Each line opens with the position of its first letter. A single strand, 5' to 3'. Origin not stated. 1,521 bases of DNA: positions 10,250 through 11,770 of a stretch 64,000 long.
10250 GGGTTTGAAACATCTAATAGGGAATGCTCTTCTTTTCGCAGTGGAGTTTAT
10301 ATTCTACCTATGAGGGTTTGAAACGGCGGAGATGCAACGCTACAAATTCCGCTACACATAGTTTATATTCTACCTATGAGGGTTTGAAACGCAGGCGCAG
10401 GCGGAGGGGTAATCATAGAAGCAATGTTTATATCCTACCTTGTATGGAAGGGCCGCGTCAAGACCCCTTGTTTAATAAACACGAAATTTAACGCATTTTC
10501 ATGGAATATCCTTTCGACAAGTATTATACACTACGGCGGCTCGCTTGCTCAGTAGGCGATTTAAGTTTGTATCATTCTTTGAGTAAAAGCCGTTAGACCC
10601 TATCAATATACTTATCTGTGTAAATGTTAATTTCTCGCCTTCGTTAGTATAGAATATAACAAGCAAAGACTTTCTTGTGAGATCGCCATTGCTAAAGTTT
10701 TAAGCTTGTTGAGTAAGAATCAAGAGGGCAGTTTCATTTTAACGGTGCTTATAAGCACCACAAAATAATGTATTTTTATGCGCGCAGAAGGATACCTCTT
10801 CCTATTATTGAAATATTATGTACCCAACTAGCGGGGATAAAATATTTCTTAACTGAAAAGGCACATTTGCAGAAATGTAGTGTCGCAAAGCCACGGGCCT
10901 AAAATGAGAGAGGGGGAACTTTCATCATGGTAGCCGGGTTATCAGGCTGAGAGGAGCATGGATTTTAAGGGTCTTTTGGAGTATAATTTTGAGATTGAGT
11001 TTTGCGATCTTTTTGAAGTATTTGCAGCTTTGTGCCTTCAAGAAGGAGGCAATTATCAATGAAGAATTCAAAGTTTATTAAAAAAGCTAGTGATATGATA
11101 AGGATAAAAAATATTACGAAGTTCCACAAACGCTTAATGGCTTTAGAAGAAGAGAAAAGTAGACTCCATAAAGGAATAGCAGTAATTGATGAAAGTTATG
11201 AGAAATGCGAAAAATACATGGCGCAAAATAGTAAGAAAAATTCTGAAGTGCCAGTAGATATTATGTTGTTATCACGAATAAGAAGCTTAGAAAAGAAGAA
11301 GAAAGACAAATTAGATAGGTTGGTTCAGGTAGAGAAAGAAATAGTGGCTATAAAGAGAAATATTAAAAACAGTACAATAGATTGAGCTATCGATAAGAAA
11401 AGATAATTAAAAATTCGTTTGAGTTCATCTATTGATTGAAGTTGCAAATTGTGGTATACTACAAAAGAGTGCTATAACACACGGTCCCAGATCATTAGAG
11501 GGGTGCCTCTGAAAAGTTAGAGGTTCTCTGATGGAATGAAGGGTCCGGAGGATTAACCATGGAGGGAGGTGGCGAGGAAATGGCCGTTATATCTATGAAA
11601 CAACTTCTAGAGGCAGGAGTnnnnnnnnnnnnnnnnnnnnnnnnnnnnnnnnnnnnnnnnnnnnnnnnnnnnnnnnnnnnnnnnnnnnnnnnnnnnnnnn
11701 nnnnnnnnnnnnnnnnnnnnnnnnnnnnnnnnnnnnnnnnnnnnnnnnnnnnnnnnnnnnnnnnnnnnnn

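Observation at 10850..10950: Candidate c-di-GMP-I (GEMM) riboswitch immediately downstream of the CRISPR array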

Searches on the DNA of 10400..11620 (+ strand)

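Call 16: search_rna_families(source=L003, threshold=gathering, show_alignments=2)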
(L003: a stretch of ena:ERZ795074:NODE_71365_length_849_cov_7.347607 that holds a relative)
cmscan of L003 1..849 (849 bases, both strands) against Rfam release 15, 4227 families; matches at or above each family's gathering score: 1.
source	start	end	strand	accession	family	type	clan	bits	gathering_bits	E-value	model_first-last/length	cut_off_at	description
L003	93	189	+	RF01051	c-di-GMP-I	Cis-reg; riboswitch;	CL00126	70.5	35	1.1e-13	1-87/87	no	c-di-GMP-I riboswitch aptamer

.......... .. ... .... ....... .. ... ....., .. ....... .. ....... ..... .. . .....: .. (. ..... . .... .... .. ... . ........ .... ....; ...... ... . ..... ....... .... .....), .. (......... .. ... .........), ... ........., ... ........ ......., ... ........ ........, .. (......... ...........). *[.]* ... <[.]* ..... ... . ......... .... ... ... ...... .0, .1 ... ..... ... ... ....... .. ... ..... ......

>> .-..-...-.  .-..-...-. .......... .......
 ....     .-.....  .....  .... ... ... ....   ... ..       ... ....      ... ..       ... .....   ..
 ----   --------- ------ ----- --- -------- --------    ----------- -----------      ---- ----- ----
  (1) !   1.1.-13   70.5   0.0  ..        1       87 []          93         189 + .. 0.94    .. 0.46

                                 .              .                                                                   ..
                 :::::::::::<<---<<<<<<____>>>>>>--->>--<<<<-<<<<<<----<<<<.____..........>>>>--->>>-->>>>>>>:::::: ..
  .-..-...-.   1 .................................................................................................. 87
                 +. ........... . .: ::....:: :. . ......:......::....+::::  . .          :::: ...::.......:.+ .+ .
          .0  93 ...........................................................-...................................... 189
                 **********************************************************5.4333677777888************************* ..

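Call 31: search_rna_families(sources=[L004, L005], threshold=gathering, show_alignments=4)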
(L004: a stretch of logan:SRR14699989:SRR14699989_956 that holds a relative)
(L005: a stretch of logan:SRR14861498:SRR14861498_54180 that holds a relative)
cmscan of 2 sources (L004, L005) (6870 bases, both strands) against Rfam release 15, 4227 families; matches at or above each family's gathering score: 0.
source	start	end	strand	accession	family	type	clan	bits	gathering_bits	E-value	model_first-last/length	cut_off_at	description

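Call 35: search_rna_families(source=L004, start=2450, end=3150, threshold=evalue, max_evalue=10, show_alignments=2)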
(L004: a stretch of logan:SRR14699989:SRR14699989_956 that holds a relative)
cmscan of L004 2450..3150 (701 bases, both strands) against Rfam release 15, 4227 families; matches with E-value up to 10: 1.
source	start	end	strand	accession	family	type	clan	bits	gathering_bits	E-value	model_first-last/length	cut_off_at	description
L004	2797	2907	+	RF02132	HOXB13-AS1_1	Gene; lncRNA;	-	12.8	60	3.6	1-136/136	no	HOXB13 antisense RNA 1 conserved region 1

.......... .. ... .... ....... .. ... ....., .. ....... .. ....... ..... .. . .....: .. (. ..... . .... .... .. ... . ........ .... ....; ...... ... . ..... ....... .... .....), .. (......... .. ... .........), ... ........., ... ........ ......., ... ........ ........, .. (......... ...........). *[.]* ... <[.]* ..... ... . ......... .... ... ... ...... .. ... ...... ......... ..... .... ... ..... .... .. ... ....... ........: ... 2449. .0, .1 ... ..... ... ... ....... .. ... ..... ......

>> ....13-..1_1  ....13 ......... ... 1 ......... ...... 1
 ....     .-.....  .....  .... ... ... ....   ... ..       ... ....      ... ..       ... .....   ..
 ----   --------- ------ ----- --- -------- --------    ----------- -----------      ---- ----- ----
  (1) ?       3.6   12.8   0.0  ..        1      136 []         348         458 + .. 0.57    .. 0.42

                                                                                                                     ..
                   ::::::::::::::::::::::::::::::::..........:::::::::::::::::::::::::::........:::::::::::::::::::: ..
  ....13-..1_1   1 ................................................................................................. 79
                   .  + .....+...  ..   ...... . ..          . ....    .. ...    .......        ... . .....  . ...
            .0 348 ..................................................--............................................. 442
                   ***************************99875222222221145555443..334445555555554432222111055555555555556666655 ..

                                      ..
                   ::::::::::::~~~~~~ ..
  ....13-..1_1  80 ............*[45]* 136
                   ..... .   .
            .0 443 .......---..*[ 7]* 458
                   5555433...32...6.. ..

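Call 36: search_rna_families(source=L005, start=600, end=1000, threshold=evalue, max_evalue=10, show_alignments=2)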
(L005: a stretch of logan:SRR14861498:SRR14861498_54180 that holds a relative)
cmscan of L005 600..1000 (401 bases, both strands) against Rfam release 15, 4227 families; matches with E-value up to 10: 2.
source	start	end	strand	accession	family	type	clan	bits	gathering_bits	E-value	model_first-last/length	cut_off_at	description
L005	679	781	-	RF02434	SpF39_sRNA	Gene; sRNA;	-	18.6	60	9.5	1-109/109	no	Streptococcus sRNA SpF39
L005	751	810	+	RF02469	Ms_IGR-7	Gene; sRNA;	-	13.3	45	4.4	1-118/118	no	Actinobacteria sRNA Ms_IGR-7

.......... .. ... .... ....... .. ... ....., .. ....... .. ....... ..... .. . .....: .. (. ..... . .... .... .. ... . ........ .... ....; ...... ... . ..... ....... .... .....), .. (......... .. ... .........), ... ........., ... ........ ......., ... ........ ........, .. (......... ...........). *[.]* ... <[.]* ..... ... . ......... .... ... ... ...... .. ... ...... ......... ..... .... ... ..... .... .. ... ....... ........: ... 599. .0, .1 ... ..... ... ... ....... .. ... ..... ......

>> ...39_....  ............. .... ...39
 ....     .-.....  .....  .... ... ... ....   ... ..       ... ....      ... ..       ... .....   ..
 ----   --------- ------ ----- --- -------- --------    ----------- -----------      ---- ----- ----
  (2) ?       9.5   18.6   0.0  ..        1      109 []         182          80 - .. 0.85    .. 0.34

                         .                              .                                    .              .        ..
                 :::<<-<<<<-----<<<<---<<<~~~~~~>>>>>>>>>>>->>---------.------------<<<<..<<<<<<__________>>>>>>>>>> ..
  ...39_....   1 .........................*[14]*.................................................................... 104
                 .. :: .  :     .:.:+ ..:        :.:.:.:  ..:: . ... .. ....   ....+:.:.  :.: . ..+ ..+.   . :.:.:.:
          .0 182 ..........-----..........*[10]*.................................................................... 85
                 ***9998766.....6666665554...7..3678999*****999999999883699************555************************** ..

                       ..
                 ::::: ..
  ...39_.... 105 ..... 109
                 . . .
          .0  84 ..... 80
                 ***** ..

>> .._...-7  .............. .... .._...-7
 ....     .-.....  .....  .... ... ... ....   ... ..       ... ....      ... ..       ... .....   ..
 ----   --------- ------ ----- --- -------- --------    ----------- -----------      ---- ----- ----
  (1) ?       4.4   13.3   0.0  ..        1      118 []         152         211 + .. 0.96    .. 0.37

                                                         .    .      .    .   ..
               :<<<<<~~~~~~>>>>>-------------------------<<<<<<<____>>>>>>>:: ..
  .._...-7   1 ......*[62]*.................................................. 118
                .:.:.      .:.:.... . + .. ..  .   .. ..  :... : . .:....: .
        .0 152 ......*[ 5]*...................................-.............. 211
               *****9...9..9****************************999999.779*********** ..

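Call 58: search_rna_families(source=window, start=10400, end=11620, threshold=evalue, max_evalue=5)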
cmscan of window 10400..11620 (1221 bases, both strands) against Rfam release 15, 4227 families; matches with E-value up to 5: 6.
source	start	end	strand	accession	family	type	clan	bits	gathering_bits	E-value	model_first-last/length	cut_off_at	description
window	10850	10946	+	RF01051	c-di-GMP-I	Cis-reg; riboswitch;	CL00126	65.1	35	3.3e-12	1-87/87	no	c-di-GMP-I riboswitch aptamer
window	11460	11557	+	RF00127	t44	Gene; sRNA;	-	32.7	44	7.9e-05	1-95/95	no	t44 RNA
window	10739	10779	+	RF00032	Histone3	Cis-reg;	-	23.5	34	0.00074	1-46/46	no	Histone 3' UTR stem-loop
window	10746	10858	-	RF02062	STnc361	Gene; sRNA;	-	20.7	80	2.6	1-150/150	no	Salmonella enterica sRNA STnc361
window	10737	10803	+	RF02397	sau-5971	Gene; sRNA;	-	18.6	90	2.1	1-96/96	no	Staphylococcus sRNA sau-5971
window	10998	11044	-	RF01519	CC0196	Gene; sRNA;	-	13.9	35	3.7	1-58/58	no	Caulobacter sRNA CC0196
